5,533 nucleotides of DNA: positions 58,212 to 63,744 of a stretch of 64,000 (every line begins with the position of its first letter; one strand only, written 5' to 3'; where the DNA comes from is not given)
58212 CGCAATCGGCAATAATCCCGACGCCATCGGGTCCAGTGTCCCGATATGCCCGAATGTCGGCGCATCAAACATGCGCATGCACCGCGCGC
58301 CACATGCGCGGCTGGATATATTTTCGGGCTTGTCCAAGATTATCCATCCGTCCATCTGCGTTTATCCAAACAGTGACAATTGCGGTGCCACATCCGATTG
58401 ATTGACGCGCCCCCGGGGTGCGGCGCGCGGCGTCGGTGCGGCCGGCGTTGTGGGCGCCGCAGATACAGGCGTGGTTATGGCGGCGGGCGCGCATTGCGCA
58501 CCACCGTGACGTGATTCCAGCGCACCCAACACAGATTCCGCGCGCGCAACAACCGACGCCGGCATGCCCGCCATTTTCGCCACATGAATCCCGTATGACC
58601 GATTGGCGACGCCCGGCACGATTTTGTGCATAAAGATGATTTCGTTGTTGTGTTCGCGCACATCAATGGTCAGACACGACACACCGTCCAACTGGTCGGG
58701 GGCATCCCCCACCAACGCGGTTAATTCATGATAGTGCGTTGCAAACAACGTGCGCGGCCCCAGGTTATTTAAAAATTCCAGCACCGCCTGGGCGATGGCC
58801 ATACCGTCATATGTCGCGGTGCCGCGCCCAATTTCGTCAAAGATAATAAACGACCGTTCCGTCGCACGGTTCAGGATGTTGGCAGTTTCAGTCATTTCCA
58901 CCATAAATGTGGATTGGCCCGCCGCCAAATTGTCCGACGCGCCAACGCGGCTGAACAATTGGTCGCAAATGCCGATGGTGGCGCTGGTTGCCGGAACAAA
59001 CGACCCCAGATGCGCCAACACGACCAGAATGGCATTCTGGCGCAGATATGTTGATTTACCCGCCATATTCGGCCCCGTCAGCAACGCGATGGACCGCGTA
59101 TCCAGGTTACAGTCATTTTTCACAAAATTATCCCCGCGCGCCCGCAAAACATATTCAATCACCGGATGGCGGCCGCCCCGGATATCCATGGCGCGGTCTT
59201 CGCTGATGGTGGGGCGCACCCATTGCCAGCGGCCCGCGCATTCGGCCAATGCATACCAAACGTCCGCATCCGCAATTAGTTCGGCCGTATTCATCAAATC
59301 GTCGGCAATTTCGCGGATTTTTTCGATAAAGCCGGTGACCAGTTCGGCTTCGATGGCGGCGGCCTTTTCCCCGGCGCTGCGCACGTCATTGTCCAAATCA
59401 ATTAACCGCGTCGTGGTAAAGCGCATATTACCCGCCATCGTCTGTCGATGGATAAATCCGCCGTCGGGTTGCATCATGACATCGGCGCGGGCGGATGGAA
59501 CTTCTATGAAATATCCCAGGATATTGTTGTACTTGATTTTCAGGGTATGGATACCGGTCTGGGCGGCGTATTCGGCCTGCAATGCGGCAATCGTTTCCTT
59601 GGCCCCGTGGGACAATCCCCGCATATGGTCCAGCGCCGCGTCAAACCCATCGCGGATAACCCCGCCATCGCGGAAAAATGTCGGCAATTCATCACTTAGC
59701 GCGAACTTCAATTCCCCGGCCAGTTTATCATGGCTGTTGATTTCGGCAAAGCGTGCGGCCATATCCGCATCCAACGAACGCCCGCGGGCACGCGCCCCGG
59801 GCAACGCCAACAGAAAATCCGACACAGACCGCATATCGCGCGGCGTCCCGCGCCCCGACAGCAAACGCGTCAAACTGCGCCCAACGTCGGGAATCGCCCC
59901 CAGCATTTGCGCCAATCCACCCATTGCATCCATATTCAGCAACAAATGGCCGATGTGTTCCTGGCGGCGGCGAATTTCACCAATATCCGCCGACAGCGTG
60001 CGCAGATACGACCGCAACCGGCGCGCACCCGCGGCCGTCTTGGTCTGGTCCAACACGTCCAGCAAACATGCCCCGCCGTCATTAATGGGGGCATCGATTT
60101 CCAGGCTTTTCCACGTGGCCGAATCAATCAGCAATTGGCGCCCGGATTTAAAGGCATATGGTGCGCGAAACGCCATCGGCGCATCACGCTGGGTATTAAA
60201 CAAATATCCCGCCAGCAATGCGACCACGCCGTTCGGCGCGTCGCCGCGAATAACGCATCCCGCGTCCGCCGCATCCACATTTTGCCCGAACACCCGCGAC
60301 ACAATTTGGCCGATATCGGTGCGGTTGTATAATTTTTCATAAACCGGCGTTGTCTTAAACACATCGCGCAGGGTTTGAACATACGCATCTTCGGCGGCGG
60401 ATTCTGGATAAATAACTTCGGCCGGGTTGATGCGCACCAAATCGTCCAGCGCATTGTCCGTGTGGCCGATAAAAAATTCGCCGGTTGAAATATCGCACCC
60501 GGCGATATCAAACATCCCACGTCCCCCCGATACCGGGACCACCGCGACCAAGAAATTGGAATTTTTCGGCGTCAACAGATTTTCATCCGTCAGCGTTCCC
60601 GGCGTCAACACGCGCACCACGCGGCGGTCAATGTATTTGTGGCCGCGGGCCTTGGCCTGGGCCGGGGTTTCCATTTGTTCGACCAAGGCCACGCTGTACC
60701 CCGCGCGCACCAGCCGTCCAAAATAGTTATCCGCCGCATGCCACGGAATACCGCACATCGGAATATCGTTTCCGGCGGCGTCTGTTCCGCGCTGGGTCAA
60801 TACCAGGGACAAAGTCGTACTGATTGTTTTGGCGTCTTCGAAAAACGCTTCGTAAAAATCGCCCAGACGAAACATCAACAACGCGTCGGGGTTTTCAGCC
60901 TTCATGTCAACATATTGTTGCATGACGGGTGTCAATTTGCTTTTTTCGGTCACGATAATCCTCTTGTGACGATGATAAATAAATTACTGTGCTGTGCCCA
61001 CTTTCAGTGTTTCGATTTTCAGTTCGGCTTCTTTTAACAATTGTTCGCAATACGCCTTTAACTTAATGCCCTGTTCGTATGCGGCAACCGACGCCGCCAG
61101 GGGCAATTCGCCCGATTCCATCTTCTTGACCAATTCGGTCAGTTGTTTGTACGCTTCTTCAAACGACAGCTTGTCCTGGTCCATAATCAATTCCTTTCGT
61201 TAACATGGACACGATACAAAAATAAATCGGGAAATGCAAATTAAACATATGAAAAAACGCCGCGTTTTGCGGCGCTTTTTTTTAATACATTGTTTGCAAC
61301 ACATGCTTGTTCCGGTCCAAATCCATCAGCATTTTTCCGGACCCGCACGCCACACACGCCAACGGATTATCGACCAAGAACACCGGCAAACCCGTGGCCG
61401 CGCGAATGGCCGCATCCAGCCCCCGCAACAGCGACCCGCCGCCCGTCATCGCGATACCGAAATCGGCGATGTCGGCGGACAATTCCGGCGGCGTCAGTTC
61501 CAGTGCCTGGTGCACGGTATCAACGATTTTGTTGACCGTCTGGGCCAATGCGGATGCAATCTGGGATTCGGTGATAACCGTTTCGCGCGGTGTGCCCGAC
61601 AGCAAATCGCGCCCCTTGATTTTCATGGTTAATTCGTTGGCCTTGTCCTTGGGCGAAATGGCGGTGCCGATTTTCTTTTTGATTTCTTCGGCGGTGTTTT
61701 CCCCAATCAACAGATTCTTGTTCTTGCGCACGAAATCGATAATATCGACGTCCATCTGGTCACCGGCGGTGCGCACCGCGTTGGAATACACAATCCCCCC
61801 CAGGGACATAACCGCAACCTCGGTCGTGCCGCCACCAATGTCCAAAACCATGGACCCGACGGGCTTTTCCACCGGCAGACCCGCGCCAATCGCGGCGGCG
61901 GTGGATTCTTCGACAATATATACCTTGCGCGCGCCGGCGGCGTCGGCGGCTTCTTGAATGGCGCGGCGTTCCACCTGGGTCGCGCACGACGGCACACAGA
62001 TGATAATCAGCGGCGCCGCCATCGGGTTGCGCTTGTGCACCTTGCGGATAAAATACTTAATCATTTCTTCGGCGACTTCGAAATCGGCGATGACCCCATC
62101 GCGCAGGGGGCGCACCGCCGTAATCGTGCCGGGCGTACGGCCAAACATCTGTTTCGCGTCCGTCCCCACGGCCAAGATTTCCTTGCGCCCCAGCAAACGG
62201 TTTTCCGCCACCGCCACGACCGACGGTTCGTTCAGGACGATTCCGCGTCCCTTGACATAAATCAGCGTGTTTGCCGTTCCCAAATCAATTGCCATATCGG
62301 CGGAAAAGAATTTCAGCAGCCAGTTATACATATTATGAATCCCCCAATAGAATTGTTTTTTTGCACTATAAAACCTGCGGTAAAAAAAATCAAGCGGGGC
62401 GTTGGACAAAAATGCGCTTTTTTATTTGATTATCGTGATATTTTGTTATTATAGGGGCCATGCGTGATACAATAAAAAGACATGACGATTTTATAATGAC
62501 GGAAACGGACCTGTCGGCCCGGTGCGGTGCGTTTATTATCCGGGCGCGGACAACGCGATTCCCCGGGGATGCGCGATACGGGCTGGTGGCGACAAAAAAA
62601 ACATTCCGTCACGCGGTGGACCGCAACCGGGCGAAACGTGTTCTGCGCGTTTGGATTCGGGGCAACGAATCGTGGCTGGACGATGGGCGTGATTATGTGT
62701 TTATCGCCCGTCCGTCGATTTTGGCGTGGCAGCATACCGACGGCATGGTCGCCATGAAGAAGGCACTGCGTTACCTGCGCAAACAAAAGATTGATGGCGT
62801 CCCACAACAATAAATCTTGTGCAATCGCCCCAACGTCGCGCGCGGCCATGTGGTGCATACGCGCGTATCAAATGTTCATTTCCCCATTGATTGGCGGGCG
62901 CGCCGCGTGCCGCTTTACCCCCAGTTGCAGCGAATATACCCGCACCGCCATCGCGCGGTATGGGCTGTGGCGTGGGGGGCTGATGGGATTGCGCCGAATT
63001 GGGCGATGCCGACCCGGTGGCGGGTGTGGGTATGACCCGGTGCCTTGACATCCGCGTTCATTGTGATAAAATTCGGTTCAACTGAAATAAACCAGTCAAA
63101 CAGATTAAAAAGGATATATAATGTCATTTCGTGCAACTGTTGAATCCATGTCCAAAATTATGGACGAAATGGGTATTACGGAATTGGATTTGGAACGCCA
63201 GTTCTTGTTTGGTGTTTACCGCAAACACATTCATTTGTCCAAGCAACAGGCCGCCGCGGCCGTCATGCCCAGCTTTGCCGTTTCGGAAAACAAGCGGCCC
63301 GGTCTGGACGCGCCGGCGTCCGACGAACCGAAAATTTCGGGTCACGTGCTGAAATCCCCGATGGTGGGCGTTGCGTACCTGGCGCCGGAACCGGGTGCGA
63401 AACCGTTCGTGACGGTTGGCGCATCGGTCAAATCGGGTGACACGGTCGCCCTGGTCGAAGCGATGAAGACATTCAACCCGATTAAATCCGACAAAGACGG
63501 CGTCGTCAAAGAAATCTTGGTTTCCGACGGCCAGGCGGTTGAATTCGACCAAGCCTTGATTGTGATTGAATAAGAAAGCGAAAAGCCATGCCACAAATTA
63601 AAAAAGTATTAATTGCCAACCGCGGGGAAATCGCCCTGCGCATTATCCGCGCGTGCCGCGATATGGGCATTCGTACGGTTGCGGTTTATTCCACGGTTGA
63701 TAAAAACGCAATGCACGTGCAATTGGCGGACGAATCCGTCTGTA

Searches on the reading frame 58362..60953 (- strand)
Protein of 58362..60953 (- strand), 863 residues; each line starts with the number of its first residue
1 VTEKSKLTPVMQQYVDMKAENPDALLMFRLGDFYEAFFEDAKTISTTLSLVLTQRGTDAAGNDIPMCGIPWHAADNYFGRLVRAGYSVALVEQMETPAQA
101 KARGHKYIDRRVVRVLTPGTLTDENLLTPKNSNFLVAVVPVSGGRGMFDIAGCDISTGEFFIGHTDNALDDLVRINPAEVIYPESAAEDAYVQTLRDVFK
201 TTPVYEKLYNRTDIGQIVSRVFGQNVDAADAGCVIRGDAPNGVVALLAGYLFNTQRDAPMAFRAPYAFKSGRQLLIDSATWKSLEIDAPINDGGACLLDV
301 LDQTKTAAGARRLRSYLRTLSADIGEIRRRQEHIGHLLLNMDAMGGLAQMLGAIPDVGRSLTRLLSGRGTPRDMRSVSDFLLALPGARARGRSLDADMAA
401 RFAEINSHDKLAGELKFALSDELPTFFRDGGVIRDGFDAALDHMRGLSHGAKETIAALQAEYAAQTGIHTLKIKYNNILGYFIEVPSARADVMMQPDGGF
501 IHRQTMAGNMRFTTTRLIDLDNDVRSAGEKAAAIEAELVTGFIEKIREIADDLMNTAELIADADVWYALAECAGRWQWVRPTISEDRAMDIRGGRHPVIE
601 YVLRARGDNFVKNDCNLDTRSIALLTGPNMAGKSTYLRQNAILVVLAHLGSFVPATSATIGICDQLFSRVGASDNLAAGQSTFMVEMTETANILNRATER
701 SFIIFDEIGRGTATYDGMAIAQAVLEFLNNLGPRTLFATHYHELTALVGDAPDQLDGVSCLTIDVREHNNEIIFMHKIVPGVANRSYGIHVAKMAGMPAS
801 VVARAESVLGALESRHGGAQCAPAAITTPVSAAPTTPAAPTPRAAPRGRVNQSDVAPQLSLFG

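Call 9: search_protein_families(library=pfam, proteins=[window:58362-60953:-], max_evalue=0.00001)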
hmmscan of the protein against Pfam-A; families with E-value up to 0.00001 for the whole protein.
window:58362-60953:- (863 aa): 5 families
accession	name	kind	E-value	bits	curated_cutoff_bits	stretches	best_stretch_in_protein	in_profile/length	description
PF00488.27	MutS_V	-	1.5e-78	263.5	30.2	1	624-812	2-187/188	MutS domain V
PF01624.25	MutS_I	-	2.2e-40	137.8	20.6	1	8-124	1-112/113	MutS domain I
PF05192.23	MutS_III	-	5.3e-28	99.1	34.1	1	279-570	1-194/194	MutS domain III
PF05190.23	MutS_IV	-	5.9e-19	68.6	22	1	436-528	1-90/92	MutS family domain IV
PF05188.22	MutS_II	-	7.7e-09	36.5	25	1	133-207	1-78/133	MutS domain II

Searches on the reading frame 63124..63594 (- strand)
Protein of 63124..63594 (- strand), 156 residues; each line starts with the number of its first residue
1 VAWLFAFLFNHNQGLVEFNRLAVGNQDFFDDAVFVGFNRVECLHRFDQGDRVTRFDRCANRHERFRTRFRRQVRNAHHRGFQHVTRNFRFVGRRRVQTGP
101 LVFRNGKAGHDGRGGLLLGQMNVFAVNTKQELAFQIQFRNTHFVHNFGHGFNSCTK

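Call 86: find_encoding_contigs(protein=window:63124-63594:-, flank=10000, max_places=3)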
Protein window:63124-63594:- (156 aa): no gene with exactly this product is on record in the collection.
